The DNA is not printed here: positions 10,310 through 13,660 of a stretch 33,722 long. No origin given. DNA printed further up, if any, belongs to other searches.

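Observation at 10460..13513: Central spike with two peptidoglycan hydrolase modules (SLT and NlpC/P60) placed after the needle tip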

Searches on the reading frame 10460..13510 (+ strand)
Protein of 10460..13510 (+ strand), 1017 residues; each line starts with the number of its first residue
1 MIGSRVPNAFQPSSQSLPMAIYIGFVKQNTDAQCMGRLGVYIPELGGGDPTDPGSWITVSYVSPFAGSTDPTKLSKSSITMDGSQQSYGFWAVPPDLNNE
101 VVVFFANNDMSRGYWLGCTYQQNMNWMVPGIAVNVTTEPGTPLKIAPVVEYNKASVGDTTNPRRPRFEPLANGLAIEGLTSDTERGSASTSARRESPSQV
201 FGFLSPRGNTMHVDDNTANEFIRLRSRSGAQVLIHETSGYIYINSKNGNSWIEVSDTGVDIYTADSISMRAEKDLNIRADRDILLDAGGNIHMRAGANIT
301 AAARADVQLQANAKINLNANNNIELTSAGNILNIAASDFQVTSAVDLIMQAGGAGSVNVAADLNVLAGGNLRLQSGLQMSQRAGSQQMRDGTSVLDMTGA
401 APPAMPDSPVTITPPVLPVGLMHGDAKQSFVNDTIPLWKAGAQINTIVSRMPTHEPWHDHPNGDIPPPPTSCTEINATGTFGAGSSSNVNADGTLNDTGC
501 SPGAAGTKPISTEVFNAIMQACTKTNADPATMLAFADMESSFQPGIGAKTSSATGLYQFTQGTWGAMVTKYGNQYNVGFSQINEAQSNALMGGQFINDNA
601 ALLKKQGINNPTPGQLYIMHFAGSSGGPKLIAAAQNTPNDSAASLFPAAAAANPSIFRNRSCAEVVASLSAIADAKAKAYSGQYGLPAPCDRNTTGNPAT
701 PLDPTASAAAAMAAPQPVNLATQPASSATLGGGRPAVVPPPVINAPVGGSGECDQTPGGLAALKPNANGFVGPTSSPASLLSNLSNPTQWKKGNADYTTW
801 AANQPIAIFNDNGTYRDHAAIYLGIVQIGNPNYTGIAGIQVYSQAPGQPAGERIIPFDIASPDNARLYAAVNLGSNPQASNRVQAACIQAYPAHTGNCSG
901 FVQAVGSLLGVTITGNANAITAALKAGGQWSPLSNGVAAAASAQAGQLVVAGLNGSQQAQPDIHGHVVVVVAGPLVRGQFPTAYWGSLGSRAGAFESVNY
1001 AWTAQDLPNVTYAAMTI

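Call 3: search_protein_families(library=pfam, proteins=[window:10460-13510:+], max_evalue=1)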
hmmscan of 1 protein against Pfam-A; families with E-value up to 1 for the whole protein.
window:10460-13510:+ (1017 aa): 5 families
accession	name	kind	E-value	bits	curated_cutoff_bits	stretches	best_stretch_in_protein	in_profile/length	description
PF04717.18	Phage_base_V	-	2.3e-07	31.5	23.8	1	86-120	42-75/75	Type VI secretion system/phage-baseplate injector OB domain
PF10106.14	DUF2345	-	5.6e-06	26.7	30.7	1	255-376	18-143/151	Uncharacterized protein conserved in bacteria (DUF2345)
PF01464.25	SLT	-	0.00013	21.9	21.3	1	518-596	3-76/117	Transglycosylase SLT domain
PF18013.6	Phage_lysozyme2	-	0.0075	16.9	28.2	1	513-564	5-58/140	Phage tail lysozyme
PF12059.13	DUF3540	-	0.18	12.1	27.9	0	295-344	58-107/199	Protein of unknown function (DUF3540)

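Call 4: search_protein_families(library=phrogs, proteins=[window:10460-13510:+], max_evalue=0.01)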
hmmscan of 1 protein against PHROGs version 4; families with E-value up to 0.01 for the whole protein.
window:10460-13510:+ (1017 aa): 9 families
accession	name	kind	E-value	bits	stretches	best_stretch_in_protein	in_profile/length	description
phrog_13211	-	tail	2.7e-50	172.3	3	21-218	21-212/887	baseplate hub subunit and tail lysozyme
phrog_4067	-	other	7e-35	121.7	1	513-732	669-884/980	transglycosylase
phrog_3201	-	tail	4.9e-32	111.7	1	502-729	2014-2242/2408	tail fiber protein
phrog_11561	-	unknown function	7.5e-09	35.5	1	517-685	325-493/853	-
phrog_9992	-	tail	1.1e-06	29.4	1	272-358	117-205/228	baseplate assembly protein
phrog_430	-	tail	8.9e-05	22.1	1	224-394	340-505/868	baseplate hub subunit and tail lysozyme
phrog_22520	-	unknown function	0.00042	20.7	1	513-633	7-117/330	-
phrog_196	-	tail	0.0035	16.9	1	514-576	382-442/536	baseplate hub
phrog_24638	-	tail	0.0099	16.1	0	258-412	102-253/289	baseplate hub subunit and tail lysozyme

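Call 5: search_solved_structures(query=window:10460-13510:+, max_evalue=1, show_alignments=3)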
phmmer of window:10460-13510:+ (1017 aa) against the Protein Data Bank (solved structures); distinct sequences matched with E-value up to 1: 30.
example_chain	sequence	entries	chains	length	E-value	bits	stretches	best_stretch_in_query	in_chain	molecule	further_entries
9xps_S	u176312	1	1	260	7.4e-23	83.7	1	502-678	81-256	Endolysin gp144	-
3bkh_A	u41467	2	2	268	8.1e-23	83.6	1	502-678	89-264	lytic transglycosylase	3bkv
4eqa_A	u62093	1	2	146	7.4e-17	63.9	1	894-1013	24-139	Putative uncharacterized protein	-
4eob_A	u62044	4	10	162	1e-16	63.4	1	894-1013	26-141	type VI amidase effector Tse1 | Putative uncharacterized protein | toxic effector Tse1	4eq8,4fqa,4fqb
4fgd_A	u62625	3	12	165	1.1e-16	63.3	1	894-1013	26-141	Tse1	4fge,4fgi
3vpi_A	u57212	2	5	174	1.3e-16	63.1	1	894-1013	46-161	type VI secretion exported 1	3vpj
4f0v_A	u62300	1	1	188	1.5e-16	62.8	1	894-1013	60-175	Putative uncharacterized protein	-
7tvh_A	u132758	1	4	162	1.6e-16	62.8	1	894-1013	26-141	Peptidoglycan amidase Tse1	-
4f4m_A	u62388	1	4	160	2e-15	59.1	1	894-1013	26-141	papain peptidoglycan amidase effector Tse1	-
4f0w_A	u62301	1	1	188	3.1e-15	58.5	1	894-1013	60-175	Putative uncharacterized protein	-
7aef_q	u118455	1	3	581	0.0015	19.8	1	200-313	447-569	Phosphoserine phosphatase SerB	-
8gra_I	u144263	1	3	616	0.0018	19.6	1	221-324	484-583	Type VI secretion system spike protein VgrG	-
7b5h_AJ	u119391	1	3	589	0.0024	19.2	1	201-313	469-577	All3320 protein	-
9hv8_H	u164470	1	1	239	0.0041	18.4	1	66-148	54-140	heavy chain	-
7qub_AAA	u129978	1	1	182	0.053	14.7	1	886-927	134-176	Protease 3C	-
6orj_A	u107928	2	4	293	0.86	10.7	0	307-371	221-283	PHIKZ164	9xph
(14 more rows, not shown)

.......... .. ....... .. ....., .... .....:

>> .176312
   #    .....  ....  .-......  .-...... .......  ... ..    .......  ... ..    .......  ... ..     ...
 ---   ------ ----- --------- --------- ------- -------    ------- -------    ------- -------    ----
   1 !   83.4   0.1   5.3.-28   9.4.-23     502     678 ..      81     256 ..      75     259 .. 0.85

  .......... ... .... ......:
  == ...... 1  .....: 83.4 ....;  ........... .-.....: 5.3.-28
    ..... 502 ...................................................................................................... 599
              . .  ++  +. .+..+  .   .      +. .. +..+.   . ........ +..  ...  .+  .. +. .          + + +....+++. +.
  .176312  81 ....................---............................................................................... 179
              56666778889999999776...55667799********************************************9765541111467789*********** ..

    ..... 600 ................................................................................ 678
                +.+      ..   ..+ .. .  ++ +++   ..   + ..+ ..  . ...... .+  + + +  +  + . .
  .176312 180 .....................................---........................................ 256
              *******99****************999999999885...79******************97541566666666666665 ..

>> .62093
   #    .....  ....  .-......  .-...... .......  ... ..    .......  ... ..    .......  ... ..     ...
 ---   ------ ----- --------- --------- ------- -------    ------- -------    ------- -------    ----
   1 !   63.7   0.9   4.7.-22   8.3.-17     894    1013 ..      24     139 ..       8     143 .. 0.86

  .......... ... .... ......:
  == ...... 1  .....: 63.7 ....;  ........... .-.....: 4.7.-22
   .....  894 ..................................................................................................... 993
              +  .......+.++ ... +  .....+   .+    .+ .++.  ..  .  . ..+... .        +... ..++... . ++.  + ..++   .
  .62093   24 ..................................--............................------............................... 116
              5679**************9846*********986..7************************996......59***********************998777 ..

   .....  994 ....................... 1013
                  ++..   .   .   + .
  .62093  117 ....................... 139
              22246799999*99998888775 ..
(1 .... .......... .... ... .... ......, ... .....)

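Call 8: search_dna_similar(query=window:10460-13510:+, collection=phages, mode=protein, max_rows=30)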
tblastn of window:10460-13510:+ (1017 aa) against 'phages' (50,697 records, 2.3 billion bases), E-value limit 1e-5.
Records with a match: 285; places in all: 356; records where one place covers at least 80% of the query: 0.
Best place of each record, by identity: <60% 285.
By first word of the organism name: Pseudomonas 79; Erwinia 41; Escherichia 38; Salmonella 30; Klebsiella 20; Serratia 19; Aeromonas 14; Xanthomonas 7; Ralstonia 5; Yersinia 4; and 14 more.
By host as written in the record: - 36; Pseudomonas aeruginosa 31; Erwinia amylovora 17; Klebsiella pneumoniae 16; Erwinia amylovora ATCC 29780 16; Pseudomonas aeruginosa PAO1 13; Escherichia coli 12; Salmonella enterica 5; and 91 more.
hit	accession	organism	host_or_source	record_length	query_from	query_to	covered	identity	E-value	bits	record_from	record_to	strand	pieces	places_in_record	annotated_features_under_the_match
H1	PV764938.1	Sinorhizobium phage Phosso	Sinohrizobium meliloti NRRL L-50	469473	4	502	49%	35.7%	9e-81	295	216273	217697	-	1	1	hypothetical protein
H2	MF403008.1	Agrobacterium phage Atu_ph07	Agrobacterium tumefaciens C58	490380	22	510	48%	35.4%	2e-81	297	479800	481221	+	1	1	hypothetical protein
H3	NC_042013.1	Agrobacterium phage Atu_ph07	Agrobacterium tumefaciens C58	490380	22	510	48%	35.4%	2e-81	297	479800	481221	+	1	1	baseplate hub subunit and tail lysozyme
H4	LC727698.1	Pseudomonas phage sp. 30-3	Pseudomonas aeruginosa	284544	21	462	43%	39.0%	7e-72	268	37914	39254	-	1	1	hypothetical protein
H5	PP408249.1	Pseudomonas phage vB_Pa-PAC2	Pseudomonas aeruginosa PAO1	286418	21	462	43%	39.0%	1e-71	267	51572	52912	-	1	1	baseplate hub subunit and tail lysozyme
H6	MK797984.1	Pseudomonas phage vB_PaeM_PA5oct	-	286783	21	462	43%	39.0%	1e-71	267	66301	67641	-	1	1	baseplate hub subunit and tail lysozyme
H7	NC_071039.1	Pseudomonas phage vB_PaeM_PA5oct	-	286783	21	462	43%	39.0%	1e-71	267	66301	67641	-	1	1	baseplate hub subunit and tail lysozyme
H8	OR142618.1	Pseudomonas phage Callisto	Pseudomonas aeruginosa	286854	21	462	43%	39.0%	1e-71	267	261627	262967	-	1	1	hypothetical protein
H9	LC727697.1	Pseudomonas phage sp. 30-2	Pseudomonas aeruginosa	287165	21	462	43%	39.0%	1e-71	267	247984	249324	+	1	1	hypothetical protein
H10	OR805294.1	Pseudomonas phage Ettore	Pseudomonas aeruginosa PAO1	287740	21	462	43%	39.0%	1e-71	267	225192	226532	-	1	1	baseplate hub subunit and tail lysozyme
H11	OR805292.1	Pseudomonas phage Cassandra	Pseudomonas aeruginosa PAO1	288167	21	462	43%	39.0%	1e-71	267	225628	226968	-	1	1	baseplate hub subunit and tail lysozyme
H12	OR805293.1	Pseudomonas phage Deifobo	Pseudomonas aeruginosa PAO1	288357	21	462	43%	39.0%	1e-71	267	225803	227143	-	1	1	baseplate hub subunit and tail lysozyme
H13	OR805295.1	Pseudomonas phage Paride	Pseudomonas aeruginosa PAO1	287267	21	462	43%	39.0%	1e-71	267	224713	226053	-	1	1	baseplate hub subunit and tail lysozyme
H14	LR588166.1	Pseudomonas phage vB_PaeM_MIJ3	-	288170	21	462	43%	38.8%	4e-71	265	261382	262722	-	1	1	baseplate hub subunit and ...: baseplate hub subunit and tail lysozyme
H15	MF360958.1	Salicola phage SCTP-2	Salicola sp. PV4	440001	10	460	44%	31.9%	1e-50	202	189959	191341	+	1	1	189: hypothetical protein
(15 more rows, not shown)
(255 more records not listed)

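Call 10: get_annotated_region(hit=H3, flank=6000)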
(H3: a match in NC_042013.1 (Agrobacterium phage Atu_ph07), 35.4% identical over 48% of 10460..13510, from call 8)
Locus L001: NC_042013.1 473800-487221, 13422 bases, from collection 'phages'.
description: Agrobacterium phage Atu_ph07, complete genome.
organism: Agrobacterium phage Atu_ph07 (NCBI taxid 2024264)
taxonomy: Viruses; Duplodnaviria; Heunggongvirae; Uroviricota; Caudoviricetes; Polybotosvirus; Polybotosvirus Atuph07
host: Agrobacterium tumefaciens C58; source: -; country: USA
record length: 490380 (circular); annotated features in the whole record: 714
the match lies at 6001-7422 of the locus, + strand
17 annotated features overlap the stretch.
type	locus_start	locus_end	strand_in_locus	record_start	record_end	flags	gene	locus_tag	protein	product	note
CDS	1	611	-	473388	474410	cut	-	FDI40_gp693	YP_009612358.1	recombination-related endonuclease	-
CDS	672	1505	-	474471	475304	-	-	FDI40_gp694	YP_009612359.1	sigma factor for late transcription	-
CDS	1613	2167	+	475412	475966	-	-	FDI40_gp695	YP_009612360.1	cytidyltransferase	-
CDS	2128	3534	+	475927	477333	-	-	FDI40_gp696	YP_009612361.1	virion structural protein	-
CDS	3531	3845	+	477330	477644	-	-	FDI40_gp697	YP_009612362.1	baseplate wedge subunit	-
CDS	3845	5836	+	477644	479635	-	-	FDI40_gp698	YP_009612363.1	virion structural protein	-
CDS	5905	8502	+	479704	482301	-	-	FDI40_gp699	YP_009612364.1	baseplate hub subunit and tail lysozyme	-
CDS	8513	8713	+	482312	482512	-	-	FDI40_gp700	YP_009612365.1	hypothetical protein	-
CDS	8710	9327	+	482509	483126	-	-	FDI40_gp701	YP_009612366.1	tail length tape measure protein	-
CDS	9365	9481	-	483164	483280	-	-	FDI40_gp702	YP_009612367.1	hypothetical protein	-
CDS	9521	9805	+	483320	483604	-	-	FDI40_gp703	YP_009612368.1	hypothetical protein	-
CDS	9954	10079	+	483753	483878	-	-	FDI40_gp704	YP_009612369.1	hypothetical protein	-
CDS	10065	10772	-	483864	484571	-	-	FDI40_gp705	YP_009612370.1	threonyl-tRNA synthetase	-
CDS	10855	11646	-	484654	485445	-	-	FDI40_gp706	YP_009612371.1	hypothetical protein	-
CDS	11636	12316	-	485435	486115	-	-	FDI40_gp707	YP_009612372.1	hypothetical protein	-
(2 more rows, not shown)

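Call 11: get_annotated_region(hit=H7, flank=6000)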
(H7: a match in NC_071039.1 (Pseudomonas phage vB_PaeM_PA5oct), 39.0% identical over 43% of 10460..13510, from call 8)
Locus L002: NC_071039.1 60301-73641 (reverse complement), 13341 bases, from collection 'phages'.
description: Pseudomonas phage vB_PaeM_PA5oct, complete genome.
organism: Pseudomonas phage vB_PaeM_PA5oct (NCBI taxid 2163605)
taxonomy: Viruses; Duplodnaviria; Heunggongvirae; Uroviricota; Caudoviricetes; Arenbergviridae; Wroclawvirus; Wroclawvirus PA5oct
host: -; source: -; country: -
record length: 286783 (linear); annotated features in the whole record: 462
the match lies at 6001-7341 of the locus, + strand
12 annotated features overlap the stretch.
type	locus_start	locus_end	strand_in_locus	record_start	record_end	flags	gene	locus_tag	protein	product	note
CDS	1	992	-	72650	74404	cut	-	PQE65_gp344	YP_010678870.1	recombination endonuclease subunit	ESI-MS/MS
CDS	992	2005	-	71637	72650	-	-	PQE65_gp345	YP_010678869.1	SbcD-like subunit of palindrome specific endonuclease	-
CDS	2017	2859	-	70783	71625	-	-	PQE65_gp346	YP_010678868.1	sigma factor for late transcription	-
CDS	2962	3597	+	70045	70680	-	-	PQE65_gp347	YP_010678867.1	virion structural protein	ESI-MS/MS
CDS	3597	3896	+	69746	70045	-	-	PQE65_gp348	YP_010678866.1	hypothetical protein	-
CDS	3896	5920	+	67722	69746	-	-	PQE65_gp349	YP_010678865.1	virion structural protein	ESI-MS/MS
CDS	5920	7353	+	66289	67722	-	-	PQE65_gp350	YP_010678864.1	baseplate hub subunit and tail lysozyme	ESI-MS/MS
CDS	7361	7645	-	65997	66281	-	-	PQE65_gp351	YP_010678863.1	hypothetical protein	-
CDS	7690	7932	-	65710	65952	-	-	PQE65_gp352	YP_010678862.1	hypothetical protein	-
CDS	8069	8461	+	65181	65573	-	-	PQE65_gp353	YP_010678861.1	baseplate wedge subunit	ESI-MS/MS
CDS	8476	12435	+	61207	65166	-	-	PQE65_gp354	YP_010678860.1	baseplate wedge subunit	ESI-MS/MS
CDS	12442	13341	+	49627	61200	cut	-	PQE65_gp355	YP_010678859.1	virion structural protein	ESI-MS/MS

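Call 12: get_annotated_region(hit=H1, flank=6000)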
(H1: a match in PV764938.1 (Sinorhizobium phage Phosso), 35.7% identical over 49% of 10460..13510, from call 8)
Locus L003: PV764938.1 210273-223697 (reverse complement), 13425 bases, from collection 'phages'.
description: Sinorhizobium phage Phosso, complete genome.
organism: Sinorhizobium phage Phosso (NCBI taxid 3435197)
taxonomy: Viruses
host: Sinohrizobium meliloti NRRL L-50; source: soil; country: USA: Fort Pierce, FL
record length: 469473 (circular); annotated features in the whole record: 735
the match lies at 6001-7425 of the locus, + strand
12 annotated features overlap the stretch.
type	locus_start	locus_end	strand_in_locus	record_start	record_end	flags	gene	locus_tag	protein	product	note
CDS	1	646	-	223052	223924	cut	-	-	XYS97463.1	glycosyltransferase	306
CDS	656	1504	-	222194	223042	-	-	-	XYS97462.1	hypothetical protein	305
CDS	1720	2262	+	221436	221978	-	-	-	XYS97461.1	adenylyltransferase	304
CDS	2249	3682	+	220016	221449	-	-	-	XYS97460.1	hypothetical protein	303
CDS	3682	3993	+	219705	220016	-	-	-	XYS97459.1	hypothetical protein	302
CDS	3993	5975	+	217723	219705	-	-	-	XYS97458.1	hypothetical protein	301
CDS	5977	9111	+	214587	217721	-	-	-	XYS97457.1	hypothetical protein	300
CDS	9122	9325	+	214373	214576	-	-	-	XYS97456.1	hypothetical protein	299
CDS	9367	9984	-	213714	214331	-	-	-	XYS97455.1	exonuclease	298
CDS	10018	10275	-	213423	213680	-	-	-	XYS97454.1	hypothetical protein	297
CDS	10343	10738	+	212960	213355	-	-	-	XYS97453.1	baseplate wedge protein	296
CDS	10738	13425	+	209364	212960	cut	-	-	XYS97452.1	baseplate wedge protein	295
